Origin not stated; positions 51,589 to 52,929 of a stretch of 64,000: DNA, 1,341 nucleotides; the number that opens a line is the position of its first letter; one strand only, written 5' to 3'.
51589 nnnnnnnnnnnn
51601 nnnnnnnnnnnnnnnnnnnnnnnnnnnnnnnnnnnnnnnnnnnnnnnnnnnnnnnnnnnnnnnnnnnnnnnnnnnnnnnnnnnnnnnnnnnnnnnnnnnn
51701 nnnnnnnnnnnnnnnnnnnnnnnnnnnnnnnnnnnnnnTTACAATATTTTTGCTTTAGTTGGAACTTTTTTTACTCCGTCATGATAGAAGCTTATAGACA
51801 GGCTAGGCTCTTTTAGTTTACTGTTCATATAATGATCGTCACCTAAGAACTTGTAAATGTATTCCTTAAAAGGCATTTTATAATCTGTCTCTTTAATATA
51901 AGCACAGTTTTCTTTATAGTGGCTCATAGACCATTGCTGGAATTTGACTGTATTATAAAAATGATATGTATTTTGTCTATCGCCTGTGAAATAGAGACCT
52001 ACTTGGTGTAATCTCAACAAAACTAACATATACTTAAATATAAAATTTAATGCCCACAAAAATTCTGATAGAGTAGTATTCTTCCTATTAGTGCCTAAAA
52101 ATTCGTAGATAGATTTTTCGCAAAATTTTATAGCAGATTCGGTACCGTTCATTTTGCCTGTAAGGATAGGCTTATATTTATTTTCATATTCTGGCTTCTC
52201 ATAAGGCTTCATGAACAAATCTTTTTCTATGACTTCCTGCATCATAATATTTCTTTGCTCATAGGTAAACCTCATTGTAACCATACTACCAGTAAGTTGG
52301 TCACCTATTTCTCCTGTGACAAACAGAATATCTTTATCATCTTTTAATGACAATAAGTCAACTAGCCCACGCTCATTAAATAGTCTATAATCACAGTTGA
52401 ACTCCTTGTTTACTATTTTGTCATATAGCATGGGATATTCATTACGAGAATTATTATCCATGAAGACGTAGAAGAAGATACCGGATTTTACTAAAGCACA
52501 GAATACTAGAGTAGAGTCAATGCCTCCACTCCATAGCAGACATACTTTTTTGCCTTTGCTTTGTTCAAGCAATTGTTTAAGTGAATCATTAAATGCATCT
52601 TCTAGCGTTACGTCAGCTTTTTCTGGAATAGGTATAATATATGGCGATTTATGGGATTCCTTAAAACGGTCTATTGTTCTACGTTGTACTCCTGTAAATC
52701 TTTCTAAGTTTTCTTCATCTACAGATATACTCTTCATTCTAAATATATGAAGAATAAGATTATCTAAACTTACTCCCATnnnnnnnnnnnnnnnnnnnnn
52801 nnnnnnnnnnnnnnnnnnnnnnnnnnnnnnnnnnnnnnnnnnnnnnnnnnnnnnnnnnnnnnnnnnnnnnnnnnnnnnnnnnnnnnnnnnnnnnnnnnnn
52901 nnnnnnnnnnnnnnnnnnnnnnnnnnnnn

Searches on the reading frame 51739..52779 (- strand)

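Call 8: search_protein_families(library=phrogs, proteins=[window:51739-52779:-], max_evalue=0.001)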
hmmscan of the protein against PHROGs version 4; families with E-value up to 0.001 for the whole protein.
window:51739-52779:- (346 aa): 1 family
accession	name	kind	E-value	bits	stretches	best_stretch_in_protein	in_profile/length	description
phrog_1550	-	moron, auxiliary metabolic gene and host takeover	3.7e-05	23.7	1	63-112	132-182/418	QueC-like queuosine biosynthesis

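Call 36: search_protein_families(library=pfam, proteins=[window:51739-52779:-], max_evalue=0.001)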
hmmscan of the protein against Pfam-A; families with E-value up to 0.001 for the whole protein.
window:51739-52779:- (346 aa): 0 families
